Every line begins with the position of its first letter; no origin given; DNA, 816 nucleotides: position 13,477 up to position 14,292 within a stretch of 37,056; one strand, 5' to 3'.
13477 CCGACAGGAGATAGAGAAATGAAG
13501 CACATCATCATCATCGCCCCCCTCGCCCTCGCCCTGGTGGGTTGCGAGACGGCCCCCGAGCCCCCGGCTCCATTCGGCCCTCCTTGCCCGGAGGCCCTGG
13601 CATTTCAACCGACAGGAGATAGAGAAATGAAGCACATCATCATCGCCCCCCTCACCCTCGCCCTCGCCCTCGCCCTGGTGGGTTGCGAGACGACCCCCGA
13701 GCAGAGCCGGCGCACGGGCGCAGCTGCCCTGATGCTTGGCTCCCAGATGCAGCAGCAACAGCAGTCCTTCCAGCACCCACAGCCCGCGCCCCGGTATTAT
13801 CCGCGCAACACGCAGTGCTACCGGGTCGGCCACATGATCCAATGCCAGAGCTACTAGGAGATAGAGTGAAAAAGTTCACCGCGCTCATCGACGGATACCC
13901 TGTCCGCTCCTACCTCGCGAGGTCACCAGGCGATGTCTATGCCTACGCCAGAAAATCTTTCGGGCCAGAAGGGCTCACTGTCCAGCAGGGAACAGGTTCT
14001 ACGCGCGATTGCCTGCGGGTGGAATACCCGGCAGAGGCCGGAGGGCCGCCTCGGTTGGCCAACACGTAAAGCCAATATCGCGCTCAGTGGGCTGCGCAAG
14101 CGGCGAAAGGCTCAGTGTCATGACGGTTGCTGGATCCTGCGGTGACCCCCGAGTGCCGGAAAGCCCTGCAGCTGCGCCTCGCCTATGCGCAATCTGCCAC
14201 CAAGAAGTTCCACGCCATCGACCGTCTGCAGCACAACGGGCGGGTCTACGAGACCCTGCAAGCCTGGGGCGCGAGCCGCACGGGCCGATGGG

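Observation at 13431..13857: Moron inside the polymerase gene: a lipoprotein gene whose leader, SD, ATG and signal peptide are tandemly duplicated (132 bp x2)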

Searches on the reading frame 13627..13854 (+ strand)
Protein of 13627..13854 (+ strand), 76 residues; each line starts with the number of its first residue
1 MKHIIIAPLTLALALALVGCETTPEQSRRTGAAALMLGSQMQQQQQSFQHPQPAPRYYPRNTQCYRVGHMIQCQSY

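Call 18: find_homologous_proteins(query=window:13627-13854:+, max_evalue=0.01)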
Query seq(76 aa) (76 aa): 1 proteins with E <= 0.01 among 10 candidates.
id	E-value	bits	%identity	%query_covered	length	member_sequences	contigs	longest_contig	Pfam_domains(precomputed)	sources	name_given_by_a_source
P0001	8.7e-44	164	100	100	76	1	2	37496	-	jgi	jgi:hypothetical protein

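Call 21: find_encoding_contigs(protein=P0001, flank=10000)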
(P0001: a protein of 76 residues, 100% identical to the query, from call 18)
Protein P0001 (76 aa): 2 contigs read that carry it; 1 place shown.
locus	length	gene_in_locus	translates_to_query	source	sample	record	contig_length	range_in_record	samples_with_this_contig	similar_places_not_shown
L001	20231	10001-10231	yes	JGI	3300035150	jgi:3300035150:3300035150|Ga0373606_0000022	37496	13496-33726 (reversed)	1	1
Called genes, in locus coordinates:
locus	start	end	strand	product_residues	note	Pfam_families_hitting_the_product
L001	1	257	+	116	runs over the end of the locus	-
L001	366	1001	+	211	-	PF09414:RNA_ligase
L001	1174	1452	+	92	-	PF11195:Tad2-like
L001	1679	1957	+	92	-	-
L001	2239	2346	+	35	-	-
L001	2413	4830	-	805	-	PF09250:Prim-Pol, PF19263:DUF5906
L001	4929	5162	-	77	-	PF11753:DUF3310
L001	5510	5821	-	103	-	-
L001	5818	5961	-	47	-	-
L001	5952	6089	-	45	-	-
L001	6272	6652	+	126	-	-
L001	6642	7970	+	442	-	PF10926:DUF2800, PF12705:PDDEXK_1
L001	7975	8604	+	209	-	PF10991:Enc34_ssDNA-bd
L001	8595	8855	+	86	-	-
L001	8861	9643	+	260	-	-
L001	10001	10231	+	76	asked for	-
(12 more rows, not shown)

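Call 42: search_protein_families(library=phrogs, proteins=[window:13627-13854:+], max_evalue=0.001)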
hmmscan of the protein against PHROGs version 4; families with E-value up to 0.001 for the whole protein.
window:13627-13854:+ (76 aa): 0 families

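Call 68: search_protein_families(library=ncbifam, proteins=[window:13627-13854:+], max_evalue=1)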
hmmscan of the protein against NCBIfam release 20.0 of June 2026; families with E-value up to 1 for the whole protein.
window:13627-13854:+ (76 aa): 3 families
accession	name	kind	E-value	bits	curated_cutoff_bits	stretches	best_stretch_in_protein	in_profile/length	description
NF033762.1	social_mot_Tgl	equivalog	0.0049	16.2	225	1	6-45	5-45/252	social motility TPR repeat lipoprotein Tgl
NF052551.1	EnvBioLpgNMYCTU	equivalog_domain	0.051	12.9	250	1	1-41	1-41/227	envelope biogenesis lipoprotein LpqN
NF047847.2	SS_mature_LptM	equivalog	0.07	13.2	27.7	1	1-20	1-20/31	LPS translocon maturation chaperone LptM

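Call 69: search_protein_families(library=padloc, proteins=[window:13627-13854:+], max_evalue=1)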
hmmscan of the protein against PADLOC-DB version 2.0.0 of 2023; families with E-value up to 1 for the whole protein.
window:13627-13854:+ (76 aa): 0 families

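Call 70: search_solved_structures(query=window:13627-13854:+, max_evalue=10)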
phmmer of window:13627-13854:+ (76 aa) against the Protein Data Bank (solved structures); distinct sequences matched with E-value up to 10: 2.
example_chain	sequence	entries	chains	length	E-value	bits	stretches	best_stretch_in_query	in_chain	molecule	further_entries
3pjs_K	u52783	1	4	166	0.72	13.5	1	32-64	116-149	Voltage-gated potassium channel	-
6tv0_A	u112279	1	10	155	1.6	12.4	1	10-73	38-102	Cyanate hydratase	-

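Call 74: predict_structure(protein=window:13627-13854:+)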
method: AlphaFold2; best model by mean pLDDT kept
length: 76 residues; sequences in the alignment: 1
mean_pLDDT: 64.6   pTM: 0.27
mean pLDDT of the five models: 64.6, 62.5, 61.0, 58.0, 57.9
residues with pLDDT >= 90: 15; 70-90: 8; 50-70: 38; < 50: 15
segments of 3 or more residues with pLDDT < 50: 25-29, 40-44
pLDDT, mean of each block of 10 residues (from residue 1): 54 57 51 52 52 77 93 91
secondary structure, 60 per line:
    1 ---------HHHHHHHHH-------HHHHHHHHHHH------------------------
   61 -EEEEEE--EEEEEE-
elements in order: H10-18 H26-36 E62-67 E70-75

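Call 79: fold_search(model_id=the predicted structure, library=pdb)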
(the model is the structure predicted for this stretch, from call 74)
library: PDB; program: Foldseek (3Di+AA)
matches with E <= 10: 4; with E <= 0.001: 0
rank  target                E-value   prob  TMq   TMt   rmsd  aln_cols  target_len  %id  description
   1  6pol_B                6.5e+00  0.16  0.25  0.15   3.4        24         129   12  Crystal structure of the human NELL1 EGF1-3-Robo3 FN1 complex (released 2020-05-06)
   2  9sjl_A                8.0e+00  0.09  0.21  0.05   3.6        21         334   19  Type I-F_HNH variant Cascade bound to dsDNA, HNH domain in inwards position (released 2026-02-18)
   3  7w14_B                8.6e+00  0.07  0.18  0.06   3.0        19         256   10  Coxsackievirus B3 at pH7.4 (VP3-234E) incubation with coxsackievirus and adenovirus receptor for 20min (released 2022-01-19)
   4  3f1y_C                9.9e+00  0.04  0.26  0.07  19.3        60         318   13  Mannosyl-3-phosphoglycerate synthase from Rubrobacter xylanophilus (released 2009-11-03)

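Call 80: fold_search(model_id=the predicted structure, library=viral)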
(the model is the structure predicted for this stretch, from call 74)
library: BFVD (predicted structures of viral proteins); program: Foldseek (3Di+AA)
matches with E <= 10: 74; with E <= 0.001: 0
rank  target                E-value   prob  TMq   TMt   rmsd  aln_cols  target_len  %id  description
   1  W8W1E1                7.3e-01  0.10  0.21  0.17  20.4        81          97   14  Signal peptide similar to that of CIV420R [Invertebrate iridescent virus 22]
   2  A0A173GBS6            1.6e+00  0.08  0.24  0.11  16.9        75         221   15  Helix-turn-helix DNA binding domain protein [Bacillus phage SalinJah]
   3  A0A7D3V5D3            1.8e+00  0.10  0.22  0.30  12.9        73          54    7  Uncharacterized protein [Fadolivirus FV1/VV64]
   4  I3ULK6                2.1e+00  0.11  0.22  0.30  11.8        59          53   14  (no name in the UniProt tables at hand)
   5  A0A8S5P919            2.1e+00  0.05  0.20  0.17  17.7        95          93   22  Uncharacterized protein [Siphoviridae sp. ctpoI7]
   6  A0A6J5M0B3            3.2e+00  0.05  0.21  0.14  12.5        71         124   25  Uncharacterized protein [uncultured Caudovirales phage]
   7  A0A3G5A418            3.5e+00  0.04  0.21  0.06  19.1        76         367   12  AAA family ATPase (Fragment) [Harvfovirus sp.]
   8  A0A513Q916            3.5e+00  0.03  0.19  0.08  14.4        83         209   10  Genome polyprotein (Fragment) [Teschovirus A]
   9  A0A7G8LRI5            3.7e+00  0.13  0.19  0.20   7.9        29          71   10  Uncharacterized protein (Fragment) [Bacteriophage sp.]
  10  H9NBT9                3.7e+00  0.09  0.30  0.30  13.0        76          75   10  (no name in the UniProt tables at hand)
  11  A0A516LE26            3.7e+00  0.06  0.21  0.17  11.2        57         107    9  (no name in the UniProt tables at hand)
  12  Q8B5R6                3.7e+00  0.05  0.21  0.25  18.2        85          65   16  7K protein B [Beet black scorch virus]
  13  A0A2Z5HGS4            4.0e+00  0.08  0.20  0.24  11.8        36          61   11  (no name in the UniProt tables at hand)
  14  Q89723                4.0e+00  0.04  0.22  0.13  21.1        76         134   10  B13R COP protein [Variola virus]
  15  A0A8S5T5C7            4.3e+00  0.14  0.21  0.35   6.3        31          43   26  Uncharacterized protein [Siphoviridae sp. ctn8e14]
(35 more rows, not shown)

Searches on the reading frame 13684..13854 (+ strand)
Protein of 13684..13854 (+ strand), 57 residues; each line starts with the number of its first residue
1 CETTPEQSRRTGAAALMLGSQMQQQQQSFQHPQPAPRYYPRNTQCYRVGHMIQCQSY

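Call 62: search_protein_representatives(protein=window:13684-13854:+)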
Query: 57 residues. Proteins with E-value up to 0.001 (for the whole library): 1; up to 1e-10: 1; up to 1e-30: 1. The best 1 are listed.
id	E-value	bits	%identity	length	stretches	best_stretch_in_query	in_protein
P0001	5.1e-31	120.2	100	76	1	1-57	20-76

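Call 94: search_dna_similar(query=window:13684-13854:+, collection=phages, mode=protein, max_evalue=1, max_rows=10)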
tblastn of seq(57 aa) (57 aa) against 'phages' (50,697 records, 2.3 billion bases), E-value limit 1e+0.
No match.

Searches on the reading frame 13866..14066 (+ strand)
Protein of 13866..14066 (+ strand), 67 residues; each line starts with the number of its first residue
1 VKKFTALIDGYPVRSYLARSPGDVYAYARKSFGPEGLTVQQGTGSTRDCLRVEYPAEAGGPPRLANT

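Call 10: search_protein_families(library=pfam, proteins=[window:13866-14066:+], max_evalue=0.01)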
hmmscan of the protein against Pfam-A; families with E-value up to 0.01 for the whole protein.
window:13866-14066:+ (67 aa): 0 families

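Call 42: search_protein_families(library=phrogs, proteins=[window:13866-14066:+], max_evalue=0.001)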
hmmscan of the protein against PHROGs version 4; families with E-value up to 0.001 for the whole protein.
window:13866-14066:+ (67 aa): 0 families

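Call 68: search_protein_families(library=ncbifam, proteins=[window:13866-14066:+], max_evalue=1)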
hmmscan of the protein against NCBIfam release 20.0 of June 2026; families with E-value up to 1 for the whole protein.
window:13866-14066:+ (67 aa): 1 family
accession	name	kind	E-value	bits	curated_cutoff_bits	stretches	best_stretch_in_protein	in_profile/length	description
NF007929.0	PRK10644.1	equivalog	0.039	12.7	574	1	15-34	64-83/445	arginine/agmatine antiporter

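Call 69: search_protein_families(library=padloc, proteins=[window:13866-14066:+], max_evalue=1)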
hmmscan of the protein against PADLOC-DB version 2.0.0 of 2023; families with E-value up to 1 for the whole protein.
window:13866-14066:+ (67 aa): 0 families

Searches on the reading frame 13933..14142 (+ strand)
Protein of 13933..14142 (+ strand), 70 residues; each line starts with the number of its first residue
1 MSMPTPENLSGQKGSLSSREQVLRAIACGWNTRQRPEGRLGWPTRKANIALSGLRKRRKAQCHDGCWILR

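Call 42: search_protein_families(library=phrogs, proteins=[window:13933-14142:+], max_evalue=0.001)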
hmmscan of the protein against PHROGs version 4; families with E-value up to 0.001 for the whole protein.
window:13933-14142:+ (70 aa): 0 families

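Call 68: search_protein_families(library=ncbifam, proteins=[window:13933-14142:+], max_evalue=1)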
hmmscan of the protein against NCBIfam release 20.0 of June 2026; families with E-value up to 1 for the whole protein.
window:13933-14142:+ (70 aa): 0 families

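Call 69: search_protein_families(library=padloc, proteins=[window:13933-14142:+], max_evalue=1)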
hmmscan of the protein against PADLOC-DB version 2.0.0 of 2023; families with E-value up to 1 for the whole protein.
window:13933-14142:+ (70 aa): 0 families
